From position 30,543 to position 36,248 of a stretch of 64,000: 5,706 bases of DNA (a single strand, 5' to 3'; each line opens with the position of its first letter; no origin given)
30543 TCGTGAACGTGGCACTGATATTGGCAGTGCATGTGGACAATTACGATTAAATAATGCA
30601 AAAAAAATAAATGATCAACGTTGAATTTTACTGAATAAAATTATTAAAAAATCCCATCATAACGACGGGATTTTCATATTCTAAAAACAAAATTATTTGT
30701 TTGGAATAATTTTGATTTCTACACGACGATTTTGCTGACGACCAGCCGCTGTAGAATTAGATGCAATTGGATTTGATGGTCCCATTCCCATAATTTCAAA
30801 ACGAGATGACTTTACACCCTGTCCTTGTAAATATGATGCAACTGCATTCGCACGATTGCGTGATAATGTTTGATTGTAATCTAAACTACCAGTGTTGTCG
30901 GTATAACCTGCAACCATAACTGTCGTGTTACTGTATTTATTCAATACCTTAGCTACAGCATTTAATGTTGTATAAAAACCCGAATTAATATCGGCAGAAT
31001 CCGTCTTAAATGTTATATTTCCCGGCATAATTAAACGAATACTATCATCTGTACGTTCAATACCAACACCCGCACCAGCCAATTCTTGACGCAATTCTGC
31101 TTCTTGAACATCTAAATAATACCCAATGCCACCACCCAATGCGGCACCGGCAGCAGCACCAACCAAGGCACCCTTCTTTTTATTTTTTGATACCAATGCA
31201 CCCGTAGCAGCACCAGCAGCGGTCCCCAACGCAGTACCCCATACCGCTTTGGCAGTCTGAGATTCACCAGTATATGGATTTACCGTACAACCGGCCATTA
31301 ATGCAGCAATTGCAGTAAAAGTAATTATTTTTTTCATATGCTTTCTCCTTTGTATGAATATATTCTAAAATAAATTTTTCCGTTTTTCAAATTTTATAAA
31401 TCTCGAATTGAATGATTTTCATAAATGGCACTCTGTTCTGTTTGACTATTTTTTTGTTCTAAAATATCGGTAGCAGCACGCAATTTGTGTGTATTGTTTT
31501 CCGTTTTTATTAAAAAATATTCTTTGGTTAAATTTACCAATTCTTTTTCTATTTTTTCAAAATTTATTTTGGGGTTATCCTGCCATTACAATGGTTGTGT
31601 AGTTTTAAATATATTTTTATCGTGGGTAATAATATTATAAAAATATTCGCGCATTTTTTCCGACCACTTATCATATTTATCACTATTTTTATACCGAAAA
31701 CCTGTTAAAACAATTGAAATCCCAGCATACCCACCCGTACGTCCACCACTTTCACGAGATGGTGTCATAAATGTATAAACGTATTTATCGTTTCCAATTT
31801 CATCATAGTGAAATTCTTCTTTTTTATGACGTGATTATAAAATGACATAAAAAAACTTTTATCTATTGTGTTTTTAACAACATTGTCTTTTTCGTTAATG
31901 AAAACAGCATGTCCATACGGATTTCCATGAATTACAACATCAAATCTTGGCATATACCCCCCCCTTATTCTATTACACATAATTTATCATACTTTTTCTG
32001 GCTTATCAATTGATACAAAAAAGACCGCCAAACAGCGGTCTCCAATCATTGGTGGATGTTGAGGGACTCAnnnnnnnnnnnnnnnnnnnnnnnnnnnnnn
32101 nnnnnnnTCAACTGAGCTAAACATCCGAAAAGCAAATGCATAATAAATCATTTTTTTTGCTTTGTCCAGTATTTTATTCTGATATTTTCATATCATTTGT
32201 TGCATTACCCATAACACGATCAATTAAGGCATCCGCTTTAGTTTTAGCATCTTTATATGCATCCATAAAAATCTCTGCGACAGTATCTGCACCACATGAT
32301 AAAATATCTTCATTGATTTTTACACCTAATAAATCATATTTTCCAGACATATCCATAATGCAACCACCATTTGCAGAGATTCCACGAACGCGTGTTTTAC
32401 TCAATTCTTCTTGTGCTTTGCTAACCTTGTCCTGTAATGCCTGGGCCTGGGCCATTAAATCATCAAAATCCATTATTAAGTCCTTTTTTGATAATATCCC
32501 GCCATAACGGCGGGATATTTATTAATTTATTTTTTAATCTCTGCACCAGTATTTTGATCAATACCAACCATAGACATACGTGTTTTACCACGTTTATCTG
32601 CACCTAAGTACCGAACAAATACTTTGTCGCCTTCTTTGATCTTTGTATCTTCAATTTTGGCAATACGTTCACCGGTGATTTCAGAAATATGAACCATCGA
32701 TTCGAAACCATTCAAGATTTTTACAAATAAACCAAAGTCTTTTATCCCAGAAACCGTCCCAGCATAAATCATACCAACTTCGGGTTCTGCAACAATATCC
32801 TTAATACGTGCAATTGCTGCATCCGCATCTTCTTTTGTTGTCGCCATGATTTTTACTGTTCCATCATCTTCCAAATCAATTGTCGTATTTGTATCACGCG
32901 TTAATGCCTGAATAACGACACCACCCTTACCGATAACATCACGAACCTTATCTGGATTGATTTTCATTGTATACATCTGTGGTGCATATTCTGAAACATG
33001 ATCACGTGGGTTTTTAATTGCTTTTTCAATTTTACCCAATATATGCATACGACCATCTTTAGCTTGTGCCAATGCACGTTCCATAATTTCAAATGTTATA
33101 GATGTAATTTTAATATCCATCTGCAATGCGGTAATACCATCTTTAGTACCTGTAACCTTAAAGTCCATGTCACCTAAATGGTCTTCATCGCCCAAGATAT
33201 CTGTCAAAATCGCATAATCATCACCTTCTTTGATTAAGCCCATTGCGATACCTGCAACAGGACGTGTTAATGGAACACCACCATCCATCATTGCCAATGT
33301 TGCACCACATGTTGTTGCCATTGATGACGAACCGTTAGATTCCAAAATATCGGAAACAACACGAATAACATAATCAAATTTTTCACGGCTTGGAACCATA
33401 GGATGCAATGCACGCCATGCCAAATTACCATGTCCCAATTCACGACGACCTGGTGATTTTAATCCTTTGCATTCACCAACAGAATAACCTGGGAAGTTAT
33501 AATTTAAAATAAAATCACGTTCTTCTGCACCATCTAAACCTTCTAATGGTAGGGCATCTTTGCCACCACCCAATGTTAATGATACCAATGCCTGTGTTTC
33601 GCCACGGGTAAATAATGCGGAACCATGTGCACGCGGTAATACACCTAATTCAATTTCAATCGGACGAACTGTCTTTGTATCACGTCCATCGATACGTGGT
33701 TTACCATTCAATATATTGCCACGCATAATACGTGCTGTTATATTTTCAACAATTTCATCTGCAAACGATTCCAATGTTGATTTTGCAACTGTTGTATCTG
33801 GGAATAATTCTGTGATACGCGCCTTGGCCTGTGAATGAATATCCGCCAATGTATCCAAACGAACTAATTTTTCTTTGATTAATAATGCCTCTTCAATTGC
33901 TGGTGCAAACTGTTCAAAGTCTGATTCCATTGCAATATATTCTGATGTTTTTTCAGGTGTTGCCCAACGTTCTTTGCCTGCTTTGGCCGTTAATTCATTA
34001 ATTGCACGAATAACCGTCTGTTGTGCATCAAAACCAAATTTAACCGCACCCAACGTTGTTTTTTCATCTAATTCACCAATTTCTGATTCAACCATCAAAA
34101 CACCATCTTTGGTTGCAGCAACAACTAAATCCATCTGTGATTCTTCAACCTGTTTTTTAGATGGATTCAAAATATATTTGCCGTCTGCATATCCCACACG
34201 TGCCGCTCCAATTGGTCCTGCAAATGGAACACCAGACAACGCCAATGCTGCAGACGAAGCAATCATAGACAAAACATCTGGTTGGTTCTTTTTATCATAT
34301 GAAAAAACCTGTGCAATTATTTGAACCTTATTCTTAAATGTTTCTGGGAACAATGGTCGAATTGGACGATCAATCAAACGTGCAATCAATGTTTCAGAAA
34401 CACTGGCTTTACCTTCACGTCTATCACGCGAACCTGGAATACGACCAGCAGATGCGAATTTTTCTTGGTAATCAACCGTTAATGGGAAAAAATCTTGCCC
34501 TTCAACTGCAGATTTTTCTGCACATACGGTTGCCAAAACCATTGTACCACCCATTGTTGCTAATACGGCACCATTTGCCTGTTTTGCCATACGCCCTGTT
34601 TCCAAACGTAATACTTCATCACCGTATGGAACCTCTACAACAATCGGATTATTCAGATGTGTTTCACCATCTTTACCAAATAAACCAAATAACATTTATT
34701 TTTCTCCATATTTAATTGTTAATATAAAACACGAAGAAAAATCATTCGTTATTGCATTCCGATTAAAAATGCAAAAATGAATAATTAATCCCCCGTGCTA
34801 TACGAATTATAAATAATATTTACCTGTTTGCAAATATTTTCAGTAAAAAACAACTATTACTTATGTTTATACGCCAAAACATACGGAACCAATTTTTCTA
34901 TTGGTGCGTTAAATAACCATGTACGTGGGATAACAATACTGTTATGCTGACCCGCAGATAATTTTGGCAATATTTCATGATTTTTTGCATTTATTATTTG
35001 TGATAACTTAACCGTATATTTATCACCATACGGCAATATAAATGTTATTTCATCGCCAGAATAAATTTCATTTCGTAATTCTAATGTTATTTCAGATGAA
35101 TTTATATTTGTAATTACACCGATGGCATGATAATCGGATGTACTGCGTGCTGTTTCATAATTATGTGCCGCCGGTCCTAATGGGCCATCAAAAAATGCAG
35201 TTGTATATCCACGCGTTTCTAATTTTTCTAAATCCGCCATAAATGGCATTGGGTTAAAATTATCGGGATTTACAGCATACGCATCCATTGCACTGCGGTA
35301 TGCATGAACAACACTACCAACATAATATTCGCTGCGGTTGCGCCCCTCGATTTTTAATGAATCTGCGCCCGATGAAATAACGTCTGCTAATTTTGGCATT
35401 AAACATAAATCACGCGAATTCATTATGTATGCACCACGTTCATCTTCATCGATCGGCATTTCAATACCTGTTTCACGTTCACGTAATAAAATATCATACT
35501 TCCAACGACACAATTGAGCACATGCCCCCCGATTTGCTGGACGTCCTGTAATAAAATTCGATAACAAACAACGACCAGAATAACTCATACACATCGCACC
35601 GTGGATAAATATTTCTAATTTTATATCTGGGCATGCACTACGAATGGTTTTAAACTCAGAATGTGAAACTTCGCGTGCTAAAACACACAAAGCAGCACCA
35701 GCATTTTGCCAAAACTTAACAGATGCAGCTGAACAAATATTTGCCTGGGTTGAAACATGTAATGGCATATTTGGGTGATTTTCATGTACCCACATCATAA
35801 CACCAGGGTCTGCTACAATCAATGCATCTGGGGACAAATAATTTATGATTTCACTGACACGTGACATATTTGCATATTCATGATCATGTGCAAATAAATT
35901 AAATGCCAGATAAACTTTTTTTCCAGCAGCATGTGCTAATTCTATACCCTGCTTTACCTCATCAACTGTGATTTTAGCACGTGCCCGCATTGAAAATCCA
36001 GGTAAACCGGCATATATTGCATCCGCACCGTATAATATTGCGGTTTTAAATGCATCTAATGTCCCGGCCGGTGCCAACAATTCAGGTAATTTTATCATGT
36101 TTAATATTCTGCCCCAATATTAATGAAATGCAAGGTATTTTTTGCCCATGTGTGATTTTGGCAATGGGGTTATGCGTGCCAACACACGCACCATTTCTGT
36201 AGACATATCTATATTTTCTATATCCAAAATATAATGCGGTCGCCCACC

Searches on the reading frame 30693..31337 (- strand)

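Call 74: search_protein_families(library=pfam, proteins=[window:30693-31337:-], max_evalue=0.01)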
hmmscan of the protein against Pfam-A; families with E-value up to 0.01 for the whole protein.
window:30693-31337:- (214 aa): 4 families
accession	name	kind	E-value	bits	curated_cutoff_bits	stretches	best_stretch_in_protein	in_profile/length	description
PF00691.25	OmpA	-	1.1e-23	83.8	27.2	1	109-204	1-98/98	OmpA family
PF13488.11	Gly-zipper_Omp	-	6e-10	39.3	25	1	34-79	2-46/46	Glycine zipper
PF13441.11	Gly-zipper_YMGG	-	1.8e-09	37.6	28.9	1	30-74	2-45/45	YMGG-like Gly-zipper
PF05433.20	Rick_17kDa_Anti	-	5.5e-06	26.6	24.2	1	33-72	1-43/43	Glycine zipper 2TM domain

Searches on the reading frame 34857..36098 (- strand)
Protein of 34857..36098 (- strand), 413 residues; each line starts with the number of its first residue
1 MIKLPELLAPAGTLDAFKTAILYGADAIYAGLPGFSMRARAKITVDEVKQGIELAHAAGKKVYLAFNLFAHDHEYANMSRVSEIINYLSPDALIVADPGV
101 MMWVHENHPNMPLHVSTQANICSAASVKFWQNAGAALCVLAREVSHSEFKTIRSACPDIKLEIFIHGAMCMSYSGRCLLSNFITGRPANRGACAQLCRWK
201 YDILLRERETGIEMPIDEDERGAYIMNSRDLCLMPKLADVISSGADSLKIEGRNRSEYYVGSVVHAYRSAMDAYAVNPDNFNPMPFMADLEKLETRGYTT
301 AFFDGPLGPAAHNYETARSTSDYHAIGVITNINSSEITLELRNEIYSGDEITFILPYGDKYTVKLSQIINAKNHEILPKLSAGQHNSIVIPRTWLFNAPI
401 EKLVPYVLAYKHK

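Call 74: search_protein_families(library=pfam, proteins=[window:34857-36098:-], max_evalue=0.01)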
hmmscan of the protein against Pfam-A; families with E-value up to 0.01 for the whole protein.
window:34857-36098:- (413 aa): 2 families
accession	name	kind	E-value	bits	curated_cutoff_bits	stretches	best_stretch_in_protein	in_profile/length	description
PF01136.24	Peptidase_U32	-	1.3e-81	273.8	22.4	1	85-305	11-229/233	Peptidase family U32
PF16325.11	Peptidase_U32_C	-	1.2e-07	32.2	28.2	1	322-376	2-58/83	Peptidase family U32 C-terminal domain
